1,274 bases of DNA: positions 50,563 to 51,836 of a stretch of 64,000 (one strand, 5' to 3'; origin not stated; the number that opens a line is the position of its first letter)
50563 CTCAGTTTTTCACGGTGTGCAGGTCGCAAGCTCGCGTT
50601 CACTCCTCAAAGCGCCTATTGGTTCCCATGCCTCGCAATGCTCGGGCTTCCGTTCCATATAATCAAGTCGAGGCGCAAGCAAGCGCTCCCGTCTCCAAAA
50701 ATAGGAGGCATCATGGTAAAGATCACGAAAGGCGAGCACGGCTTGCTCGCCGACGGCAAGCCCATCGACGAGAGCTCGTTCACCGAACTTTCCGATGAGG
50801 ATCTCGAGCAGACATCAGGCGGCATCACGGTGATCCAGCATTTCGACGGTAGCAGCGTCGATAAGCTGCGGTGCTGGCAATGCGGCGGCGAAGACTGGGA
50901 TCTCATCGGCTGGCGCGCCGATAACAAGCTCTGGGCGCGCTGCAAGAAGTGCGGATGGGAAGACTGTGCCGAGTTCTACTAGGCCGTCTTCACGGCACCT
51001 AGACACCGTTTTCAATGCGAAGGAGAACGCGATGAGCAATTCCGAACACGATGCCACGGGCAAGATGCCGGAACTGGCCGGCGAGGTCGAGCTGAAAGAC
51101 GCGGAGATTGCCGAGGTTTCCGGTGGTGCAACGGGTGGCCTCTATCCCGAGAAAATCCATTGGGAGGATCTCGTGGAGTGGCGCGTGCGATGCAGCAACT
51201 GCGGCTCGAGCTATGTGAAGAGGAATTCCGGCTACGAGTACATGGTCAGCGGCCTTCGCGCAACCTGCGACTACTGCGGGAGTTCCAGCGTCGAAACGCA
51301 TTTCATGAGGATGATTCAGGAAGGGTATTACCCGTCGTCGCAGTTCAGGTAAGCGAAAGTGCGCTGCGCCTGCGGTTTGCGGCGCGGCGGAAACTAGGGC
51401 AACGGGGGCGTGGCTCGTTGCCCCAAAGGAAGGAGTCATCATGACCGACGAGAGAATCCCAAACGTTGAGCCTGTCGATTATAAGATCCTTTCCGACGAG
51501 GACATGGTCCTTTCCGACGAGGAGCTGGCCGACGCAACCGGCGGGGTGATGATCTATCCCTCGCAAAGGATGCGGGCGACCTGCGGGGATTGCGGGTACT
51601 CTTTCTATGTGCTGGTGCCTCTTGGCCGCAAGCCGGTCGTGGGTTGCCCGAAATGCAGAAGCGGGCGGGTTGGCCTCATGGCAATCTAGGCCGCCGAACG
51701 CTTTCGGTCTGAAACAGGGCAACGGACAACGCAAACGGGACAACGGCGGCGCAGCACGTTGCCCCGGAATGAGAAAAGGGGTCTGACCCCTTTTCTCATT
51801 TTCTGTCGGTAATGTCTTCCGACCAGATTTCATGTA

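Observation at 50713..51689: Three tandem genes for double-glycine-leader peptides whose cores look like zinc ribbons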

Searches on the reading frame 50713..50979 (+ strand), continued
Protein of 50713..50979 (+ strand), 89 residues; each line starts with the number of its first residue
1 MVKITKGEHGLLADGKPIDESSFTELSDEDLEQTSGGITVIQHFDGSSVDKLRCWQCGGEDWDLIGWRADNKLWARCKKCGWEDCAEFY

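Call 102: find_encoding_contigs(protein=window:50713-50979:+, flank=10000, max_places=5)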
Protein window:50713-50979:+ (89 aa): 22 contigs read that carry it; 5 places shown.
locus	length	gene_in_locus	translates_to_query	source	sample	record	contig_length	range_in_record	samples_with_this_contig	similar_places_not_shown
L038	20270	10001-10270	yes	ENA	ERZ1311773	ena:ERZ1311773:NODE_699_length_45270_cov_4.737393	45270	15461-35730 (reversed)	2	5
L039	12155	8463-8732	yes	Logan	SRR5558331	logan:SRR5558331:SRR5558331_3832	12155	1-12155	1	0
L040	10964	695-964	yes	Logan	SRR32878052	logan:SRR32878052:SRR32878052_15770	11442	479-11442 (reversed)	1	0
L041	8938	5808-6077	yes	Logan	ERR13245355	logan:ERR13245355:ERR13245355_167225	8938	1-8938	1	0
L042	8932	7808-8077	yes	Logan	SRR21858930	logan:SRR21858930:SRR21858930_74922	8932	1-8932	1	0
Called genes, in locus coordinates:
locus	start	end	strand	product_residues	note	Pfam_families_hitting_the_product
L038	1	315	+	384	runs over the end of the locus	PF13183:Fer4_8 (faint), PF25160:LdpA_Fe-S-bd (faint), PF14697:Fer4_21 (weak), PF12838:Fer4_7 (weak), PF13187:Fer4_9 (weak), PF00037:Fer4 (weak), PF13237:Fer4_10 (weak), PF12838:Fer4_7 (weak), +3 more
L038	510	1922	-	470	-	PF00171:Aldedh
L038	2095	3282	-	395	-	PF00465:Fe-ADH, PF13685:Fe-ADH_2, PF25137:ADH_Fe_C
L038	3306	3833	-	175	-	-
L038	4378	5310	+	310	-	PF12796:Ank_2 (faint), PF13857:Ank_5 (faint), PF00023:Ank (faint), PF13606:Ank_3 (faint)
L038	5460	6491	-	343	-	PF24675:NpmA, PF02390:Methyltransf_4, PF13649:Methyltransf_25 (weak), PF13847:Methyltransf_31 (weak)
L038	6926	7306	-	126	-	PF00583:Acetyltransf_1, PF13673:Acetyltransf_10, PF13508:Acetyltransf_7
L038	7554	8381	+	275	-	PF01381:HTH_3, PF12844:HTH_19 (weak), PF13560:HTH_31, PF12674:Zn_ribbon_2, PF07739:TipAS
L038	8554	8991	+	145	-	PF12844:HTH_19, PF13560:HTH_31 (weak), PF01381:HTH_3, PF13443:HTH_26 (weak)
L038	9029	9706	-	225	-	PF00383:dCMP_cyt_deam_1, PF14437:MafB19-deam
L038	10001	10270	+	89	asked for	-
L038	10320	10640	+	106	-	-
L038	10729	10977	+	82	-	-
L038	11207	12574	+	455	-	PF13173:AAA_14, PF13635:DUF4143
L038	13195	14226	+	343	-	PF01381:HTH_3, PF12844:HTH_19, PF13443:HTH_26, PF13560:HTH_31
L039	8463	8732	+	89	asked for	-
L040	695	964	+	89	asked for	-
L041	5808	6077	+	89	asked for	-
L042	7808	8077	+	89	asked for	-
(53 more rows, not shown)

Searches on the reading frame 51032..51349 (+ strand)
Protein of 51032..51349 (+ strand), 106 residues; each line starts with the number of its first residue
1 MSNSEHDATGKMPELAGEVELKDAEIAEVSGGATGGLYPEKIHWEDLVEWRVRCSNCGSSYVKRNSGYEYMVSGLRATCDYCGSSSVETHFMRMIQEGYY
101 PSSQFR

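Call 6: search_protein_families(library=pfam, proteins=[window:51032-51349:+], max_evalue=1)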
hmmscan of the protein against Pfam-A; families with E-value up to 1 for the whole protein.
window:51032-51349:+ (106 aa): 11 families
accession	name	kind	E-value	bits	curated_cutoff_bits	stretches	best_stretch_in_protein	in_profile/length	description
PF23451.1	Zn_ribbon_PaaD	-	0.00018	21.5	27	1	47-66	10-29/53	PaaD zinc beta ribbon domain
PF13248.11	Zn_ribbon_3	-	0.0023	17.8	27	1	52-62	3-12/26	zinc-ribbon domain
PF01155.25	HypA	-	0.011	16.2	28.9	1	48-89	67-99/112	Hydrogenase/urease nickel incorporation, metallochaperone, hypA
PF08271.17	Zn_Ribbon_TF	-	0.078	13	29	0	53-66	2-16/43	TFIIB zinc-binding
PF13717.11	Zn_ribbon_4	-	0.11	12.8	30.3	0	51-59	25-33/36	zinc-ribbon domain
PF24444.1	DUF7563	-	0.12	12.4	27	0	77-93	2-17/39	Family of unknown function (DUF7563)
PF12172.15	zf-ChsH2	-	0.22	11.8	23.2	0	53-62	13-22/37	ChsH2, rubredoxin-like zinc ribbon domain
PF13240.11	Zn_Ribbon_1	-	0.31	11.4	25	0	54-59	16-21/23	zinc-ribbon domain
PF24292.1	DUF7479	-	0.63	10.6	27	1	52-85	3-39/60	Domain of unknown function (DUF7479)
PF13408.12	Zn_ribbon_recom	-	0.73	10.7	25.3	0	52-71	6-27/58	Recombinase zinc beta ribbon domain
PF03117.19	Herpes_UL49_1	-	0.94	9.2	25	0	51-69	154-172/245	UL49 family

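Call 7: search_protein_families(library=ncbifam, proteins=[window:51032-51349:+], max_evalue=1)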
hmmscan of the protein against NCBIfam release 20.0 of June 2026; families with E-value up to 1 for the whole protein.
window:51032-51349:+ (106 aa): 7 families
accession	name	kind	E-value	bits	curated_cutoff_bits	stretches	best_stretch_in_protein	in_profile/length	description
TIGR03898.1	lanti_MRSA_kill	subfamily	0.012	15.5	23.5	1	9-32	20-44/44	mersacidin/lichenicidin family type 2 lantibiotic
TIGR02098.1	MJ0042_CXXC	domain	0.056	13.1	20.9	1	51-62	25-36/38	MJ0042-type zinc finger domain-containing protein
TIGR04497.1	GRASP_targ_2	subfamily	0.082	13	32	1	20-33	14-27/50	putative ATP-grasp target RiPP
NF045645.1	DVU_1557_fam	equivalog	0.18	12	60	1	52-84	3-38/60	DVU_1557 family redox protein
NF047912.1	ECs_2282_CxxC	subfamily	0.31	11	37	0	52-84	3-35/60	ECs_2282 family putative zinc-binding protein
NF001629.0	PRK00415.1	equivalog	0.36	10.4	70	0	51-67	33-49/62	30S ribosomal protein S27e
NF048018.1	IS256_N_4Cys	domain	0.77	10.4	27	0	53-65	1-13/31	transposase-like zinc-binding domain-containing protein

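Call 76: list_cluster_members(proteins=[P0002, P0053, P0024, P0037, P0048, window:50713-50979:+, window:51032-51349:+, window:51441-51686:+])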
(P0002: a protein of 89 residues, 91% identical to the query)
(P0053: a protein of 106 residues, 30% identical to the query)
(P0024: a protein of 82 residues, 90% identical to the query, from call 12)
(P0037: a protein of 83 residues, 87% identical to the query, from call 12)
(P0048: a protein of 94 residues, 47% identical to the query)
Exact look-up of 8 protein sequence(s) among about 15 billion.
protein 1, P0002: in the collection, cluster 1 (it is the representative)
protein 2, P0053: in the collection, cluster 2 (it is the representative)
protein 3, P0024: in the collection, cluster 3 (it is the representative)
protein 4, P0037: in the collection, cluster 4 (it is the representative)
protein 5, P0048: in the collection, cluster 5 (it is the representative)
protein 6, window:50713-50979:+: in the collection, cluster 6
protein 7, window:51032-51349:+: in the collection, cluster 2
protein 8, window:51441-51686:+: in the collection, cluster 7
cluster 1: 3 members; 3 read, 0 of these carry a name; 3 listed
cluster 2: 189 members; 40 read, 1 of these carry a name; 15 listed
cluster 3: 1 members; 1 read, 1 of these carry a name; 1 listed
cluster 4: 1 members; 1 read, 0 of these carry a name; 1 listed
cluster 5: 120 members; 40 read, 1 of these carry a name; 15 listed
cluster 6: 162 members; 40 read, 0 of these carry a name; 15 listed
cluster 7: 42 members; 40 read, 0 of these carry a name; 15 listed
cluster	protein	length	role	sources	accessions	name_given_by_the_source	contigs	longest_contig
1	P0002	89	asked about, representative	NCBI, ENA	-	-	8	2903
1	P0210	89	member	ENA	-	-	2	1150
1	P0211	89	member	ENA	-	-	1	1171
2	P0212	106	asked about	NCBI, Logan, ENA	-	-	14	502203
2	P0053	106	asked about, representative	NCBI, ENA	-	-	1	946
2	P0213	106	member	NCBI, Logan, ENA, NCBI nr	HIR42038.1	MAG TPA: hypothetical protein IAB86_01370 [Candidatus Aphodovivens avicola] | hypothetical protein [Candidatus Aphodovivens avicola]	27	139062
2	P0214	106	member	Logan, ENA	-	-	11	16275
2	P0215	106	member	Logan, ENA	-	-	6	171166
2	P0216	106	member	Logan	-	-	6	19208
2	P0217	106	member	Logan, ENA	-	-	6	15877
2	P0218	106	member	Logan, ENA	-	-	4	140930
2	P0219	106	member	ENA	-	-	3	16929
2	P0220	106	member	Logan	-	-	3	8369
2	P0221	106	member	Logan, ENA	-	-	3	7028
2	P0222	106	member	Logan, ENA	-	-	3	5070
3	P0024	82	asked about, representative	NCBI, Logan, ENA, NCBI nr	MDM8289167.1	zinc ribbon domain-containing protein [Slackia piriformis]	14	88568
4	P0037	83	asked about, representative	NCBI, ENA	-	-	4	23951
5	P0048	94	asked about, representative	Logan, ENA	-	-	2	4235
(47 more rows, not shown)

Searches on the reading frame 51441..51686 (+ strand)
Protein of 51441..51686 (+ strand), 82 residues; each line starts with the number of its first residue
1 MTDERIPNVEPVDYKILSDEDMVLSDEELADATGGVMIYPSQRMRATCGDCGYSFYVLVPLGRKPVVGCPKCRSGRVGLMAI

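Call 6: search_protein_families(library=pfam, proteins=[window:51441-51686:+], max_evalue=1)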
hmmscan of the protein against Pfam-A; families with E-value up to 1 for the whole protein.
window:51441-51686:+ (82 aa): 7 families
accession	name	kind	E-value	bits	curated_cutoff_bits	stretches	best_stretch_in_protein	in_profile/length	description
PF09723.15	Zn_ribbon_8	-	2.5e-05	24.6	34.4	1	48-77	8-37/41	Zinc ribbon domain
PF04369.19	Lactococcin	-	0.0026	18.3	23.1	1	23-39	9-25/60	Lactococcin-like family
PF01155.25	HypA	-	0.0093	16.4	28.9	1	23-78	50-98/112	Hydrogenase/urease nickel incorporation, metallochaperone, hypA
PF22191.2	IBR_1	-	0.022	15.1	27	1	39-55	15-31/47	IBR domain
PF13717.11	Zn_ribbon_4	-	0.066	13.6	30.3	0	42-55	22-35/36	zinc-ribbon domain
PF14803.11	Zn_ribbon_Nudix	-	0.15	12.5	25.6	1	42-56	19-33/34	Nudix N-terminal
PF13408.12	Zn_ribbon_recom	-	0.4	11.5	25.3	1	46-74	6-34/58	Recombinase zinc beta ribbon domain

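Call 7: search_protein_families(library=ncbifam, proteins=[window:51441-51686:+], max_evalue=1)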
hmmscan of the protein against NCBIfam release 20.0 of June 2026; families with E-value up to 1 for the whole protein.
window:51441-51686:+ (82 aa): 2 families
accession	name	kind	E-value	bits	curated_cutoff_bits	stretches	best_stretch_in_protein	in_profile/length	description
TIGR02605.1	CxxC_CxxC_SSSS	subfamily_domain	0.00024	21.1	31.3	1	48-75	8-35/52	FmdB family zinc ribbon protein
NF001669.0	PRK00432.1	equivalog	0.027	14.4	54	1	44-55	42-53/58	30S ribosomal protein S27ae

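Call 12: find_homologous_proteins(query=window:51441-51686:+, max_evalue=0.01)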
Query window:51441-51686:+ (82 aa): 31 proteins with E <= 0.01 among 32 candidates.
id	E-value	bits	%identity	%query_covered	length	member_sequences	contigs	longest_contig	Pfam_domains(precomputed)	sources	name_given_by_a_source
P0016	1.3e-46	174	95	100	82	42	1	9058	-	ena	-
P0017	4.1e-46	172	95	100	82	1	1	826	PF09723.16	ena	-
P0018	3.5e-45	169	91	100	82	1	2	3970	PF09723.16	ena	-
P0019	5.0e-45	169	90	100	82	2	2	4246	PF09723.16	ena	-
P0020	9.4e-45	168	93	100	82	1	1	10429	PF09723.16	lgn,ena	-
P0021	2.0e-44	167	91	100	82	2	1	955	-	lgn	-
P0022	2.9e-44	166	91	100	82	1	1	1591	PF09723.16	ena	-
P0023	1.0e-43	164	91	100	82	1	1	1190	PF09723.16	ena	-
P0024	1.8e-43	164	90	100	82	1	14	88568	PF09723.16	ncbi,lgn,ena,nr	ncbi:zinc ribbon domain-containing protein [Slackia piriformis]|nr:zinc ribbon domain-containing pro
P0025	2.7e-43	163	90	100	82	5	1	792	-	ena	-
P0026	6.3e-43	162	89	100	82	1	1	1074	PF09723.16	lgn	-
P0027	6.5e-43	162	89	100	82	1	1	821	PF09723.16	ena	-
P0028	6.5e-43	162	89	100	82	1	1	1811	PF09723.16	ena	-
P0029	6.6e-43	162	89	100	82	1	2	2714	PF09723.16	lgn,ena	-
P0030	9.1e-43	161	89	100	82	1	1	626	PF09723.16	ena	-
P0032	1.3e-42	161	89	100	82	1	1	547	PF09723.16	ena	-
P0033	2.5e-42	160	89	100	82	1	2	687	PF09723.16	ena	-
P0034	3.6e-42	159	88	100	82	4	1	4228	PF09723.16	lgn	-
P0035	4.9e-41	156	88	100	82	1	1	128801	-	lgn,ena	-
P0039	1.1e-30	123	93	74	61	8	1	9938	PF09723.16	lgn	-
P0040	3.5e-30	121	73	100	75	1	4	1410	PF09723.16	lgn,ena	-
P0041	1.3e-29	119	71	100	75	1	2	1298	PF09723.16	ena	-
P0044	6.8e-23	98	98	56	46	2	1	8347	PF09723.16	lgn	-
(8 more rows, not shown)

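Call 15: find_encoding_contigs(protein=P0024, flank=10000, max_places=4)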
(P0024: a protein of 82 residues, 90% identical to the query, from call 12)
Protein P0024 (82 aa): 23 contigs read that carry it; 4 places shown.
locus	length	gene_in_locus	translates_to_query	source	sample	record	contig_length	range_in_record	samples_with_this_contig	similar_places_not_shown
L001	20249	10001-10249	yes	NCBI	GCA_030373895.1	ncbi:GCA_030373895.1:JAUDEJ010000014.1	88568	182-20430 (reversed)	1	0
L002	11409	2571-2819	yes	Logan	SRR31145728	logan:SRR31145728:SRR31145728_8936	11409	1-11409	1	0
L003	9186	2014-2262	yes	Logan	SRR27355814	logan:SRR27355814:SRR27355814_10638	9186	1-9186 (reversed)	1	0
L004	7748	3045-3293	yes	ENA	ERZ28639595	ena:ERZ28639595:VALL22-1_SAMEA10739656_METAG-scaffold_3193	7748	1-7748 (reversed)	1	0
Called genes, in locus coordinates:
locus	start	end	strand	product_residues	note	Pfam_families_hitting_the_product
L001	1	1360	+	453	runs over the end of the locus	PF07992:Pyr_redox_2, PF00070:Pyr_redox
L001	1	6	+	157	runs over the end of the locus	PF12797:Fer4_2 (faint), PF14697:Fer4_21 (faint), PF13247:Fer4_11, PF12838:Fer4_7 (weak), PF00037:Fer4, PF12837:Fer4_6 (weak), PF13237:Fer4_10 (weak), PF13187:Fer4_9 (weak)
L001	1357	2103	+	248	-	PF01493:GXGXG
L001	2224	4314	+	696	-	PF12437:GSIII_N, PF00120:Gln-synt_C, PF18318:Gln-synt_C-ter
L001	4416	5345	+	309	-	PF01678:DAP_epimerase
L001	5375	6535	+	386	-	PF00155:Aminotran_1_2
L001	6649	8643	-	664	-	PF13522:GATase_6, PF13537:GATase_7, PF00733:Asn_synthase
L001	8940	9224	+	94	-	-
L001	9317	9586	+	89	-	-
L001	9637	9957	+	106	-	-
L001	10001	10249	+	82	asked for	PF09723:Zn_ribbon_8 (weak)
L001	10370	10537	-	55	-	-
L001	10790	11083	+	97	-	-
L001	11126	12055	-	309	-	PF12833:HTH_18, PF00165:HTH_AraC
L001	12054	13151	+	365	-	PF02361:CbiQ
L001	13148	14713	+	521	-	PF00005:ABC_tran, PF01078:Mg_chelatase (faint), PF02367:TsaE (faint), PF02463:SMC_N (faint), PF13191:AAA_16 (faint), PF13401:AAA_22 (faint), PF13555:AAA_29 (faint), PF00005:ABC_tran, +2 more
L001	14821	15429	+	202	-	PF09605:Trep_Strep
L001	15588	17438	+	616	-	PF00664:ABC_membrane, PF00005:ABC_tran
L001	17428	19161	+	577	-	PF00664:ABC_membrane, PF00005:ABC_tran, PF02463:SMC_N (weak)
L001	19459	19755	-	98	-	PF06769:YoeB_toxin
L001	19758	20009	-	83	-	PF02604:PhdYeFM_antitox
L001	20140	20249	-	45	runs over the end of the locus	PF13443:HTH_26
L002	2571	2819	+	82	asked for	PF09723:Zn_ribbon_8 (weak)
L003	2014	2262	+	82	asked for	PF09723:Zn_ribbon_8 (weak)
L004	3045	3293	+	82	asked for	PF09723:Zn_ribbon_8 (weak)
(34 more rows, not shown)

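Call 16: find_encoding_contigs(protein=P0035, flank=10000, max_places=3)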
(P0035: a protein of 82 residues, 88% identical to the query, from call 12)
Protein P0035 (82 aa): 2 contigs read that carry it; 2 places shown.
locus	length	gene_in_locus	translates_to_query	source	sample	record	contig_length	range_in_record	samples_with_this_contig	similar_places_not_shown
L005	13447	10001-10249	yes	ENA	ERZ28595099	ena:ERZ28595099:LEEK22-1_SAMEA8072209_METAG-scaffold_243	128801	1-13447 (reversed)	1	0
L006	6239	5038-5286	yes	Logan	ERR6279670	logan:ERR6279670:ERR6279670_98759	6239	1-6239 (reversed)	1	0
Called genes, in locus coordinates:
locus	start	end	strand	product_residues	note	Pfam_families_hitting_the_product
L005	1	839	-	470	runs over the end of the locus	PF00171:Aldedh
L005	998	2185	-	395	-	PF00465:Fe-ADH, PF13685:Fe-ADH_2, PF25137:ADH_Fe_C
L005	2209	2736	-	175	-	-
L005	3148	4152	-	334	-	PF24675:NpmA, PF02390:Methyltransf_4, PF13649:Methyltransf_25 (weak)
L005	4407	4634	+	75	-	-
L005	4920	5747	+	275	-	PF01381:HTH_3, PF12844:HTH_19 (weak), PF13560:HTH_31, PF12674:Zn_ribbon_2, PF07739:TipAS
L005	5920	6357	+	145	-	PF12844:HTH_19, PF13560:HTH_31 (weak), PF01381:HTH_3, PF13443:HTH_26 (weak)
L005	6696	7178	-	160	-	-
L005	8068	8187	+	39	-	-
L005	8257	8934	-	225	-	PF00383:dCMP_cyt_deam_1, PF14437:MafB19-deam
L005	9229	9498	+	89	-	-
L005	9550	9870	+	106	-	-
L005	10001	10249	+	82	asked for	-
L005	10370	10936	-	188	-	-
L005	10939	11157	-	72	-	PF01381:HTH_3, PF13560:HTH_31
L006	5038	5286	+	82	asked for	-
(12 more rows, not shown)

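Call 77: predict_structure(alignment_id=A9)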
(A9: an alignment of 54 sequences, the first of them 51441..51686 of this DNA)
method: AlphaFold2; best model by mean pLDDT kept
length: 82 residues; sequences in the alignment: 54
mean_pLDDT: 74.3   pTM: 0.45
mean pLDDT of the five models: 74.3, 72.1, 70.4, 69.2, 67.7
residues with pLDDT >= 90: 27; 70-90: 19; 50-70: 23; < 50: 13
segments of 3 or more residues with pLDDT < 50: 1-3, 13-17
pLDDT, mean of each block of 10 residues (from residue 1): 50 50 61 68 92 92 87 92 83
secondary structure, 60 per line:
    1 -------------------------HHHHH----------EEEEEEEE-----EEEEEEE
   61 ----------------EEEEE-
elements in order: H26-30 E41-48 E54-60 E77-81

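Call 80: search_dna_similar(query=window:51441-51686:+, collection=plasmids, mode=protein, max_evalue=0.01)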
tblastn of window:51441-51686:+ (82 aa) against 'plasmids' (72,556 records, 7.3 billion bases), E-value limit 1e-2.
No match.

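Call 81: fold_search(model_id=the predicted structure, library=pdb)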
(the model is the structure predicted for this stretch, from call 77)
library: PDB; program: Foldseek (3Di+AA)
matches with E <= 10: 384; with E <= 0.001: 0
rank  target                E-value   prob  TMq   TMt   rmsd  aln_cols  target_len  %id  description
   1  4ywl_A                9.8e-02  1.00  0.37  0.13   2.4        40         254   25  Pyrococcus furiosus MCM N-terminal domain F179A point mutant pentameric ring (released 2015-09-23)
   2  4pog_G                1.3e-01  1.00  0.38  0.14   2.6        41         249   24  MCM-ssDNA co-crystal structure (released 2014-04-09)
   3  5iy0_A                1.4e-01  0.99  0.37  0.14   2.7        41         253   24  PfMCM N-terminal domain double hexamer (released 2016-07-13)
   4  4pof_A                1.6e-01  0.99  0.38  0.14   2.7        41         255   24  PfMCM N-terminal domain without DNA (released 2014-04-09)
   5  4ywm_F                1.8e-01  0.99  0.39  0.14   2.4        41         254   24  Pyrococcus furiosus MCM N-terminal domain beta-turn triple mutant pentameric ring (released 2015-09-23)
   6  8x7t_B                2.2e-01  0.96  0.35  0.05   3.0        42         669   26  MCM in the Apo state. (released 2024-01-17)
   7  8s0a_4                2.2e-01  0.93  0.37  0.06   5.0        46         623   26  H. sapiens MCM2-7 hexamer bound to double stranded DNA (released 2024-10-02)
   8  4ywm_A                2.4e-01  0.98  0.38  0.14   2.6        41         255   24  Pyrococcus furiosus MCM N-terminal domain beta-turn triple mutant pentameric ring (released 2015-09-23)
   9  8x7t_D                2.4e-01  0.94  0.35  0.05   3.0        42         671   26  MCM in the Apo state. (released 2024-01-17)
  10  4bts_A6               2.4e-01  0.57  0.32  0.33   9.4        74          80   16  THE CRYSTAL STRUCTURE OF THE EUKARYOTIC 40S RIBOSOMAL SUBUNIT IN COMPLEX WITH EIF1 AND EIF1A (released 2013-07-17)
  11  9caq_C                2.7e-01  0.97  0.40  0.06   4.6        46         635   22  Cryo-EM structure of a human MCM2-7 double hexamer formed from independently loaded MCM2-7 single hexamers (released 2024-10-02)
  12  8x7t_F                3.2e-01  0.93  0.37  0.05   2.8        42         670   26  MCM in the Apo state. (released 2024-01-17)
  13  8ip8_xa               3.4e-01  0.77  0.31  0.36   4.3        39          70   28  Wheat 80S ribosome stalled on AUG-Stop boron dependently (released 2024-02-21)
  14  8auv_K                3.7e-01  0.69  0.30  0.30   4.5        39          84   26  Cryo-EM structure of the plant 40S subunit (released 2023-06-07)
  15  8w0e_4                3.9e-01  0.94  0.39  0.06   4.7        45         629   22  Cryo-EM structure of a human MCM2-7 single hexamer on dsDNA (released 2024-10-02)
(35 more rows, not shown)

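Call 98: search_protein_families(library=ncbifam, proteins=[L001:10370-10534:-], max_evalue=0.1)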
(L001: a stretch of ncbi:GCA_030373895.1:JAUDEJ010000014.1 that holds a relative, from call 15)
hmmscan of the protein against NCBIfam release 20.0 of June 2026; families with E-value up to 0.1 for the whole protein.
L001:10370-10534:- (54 aa): 0 families
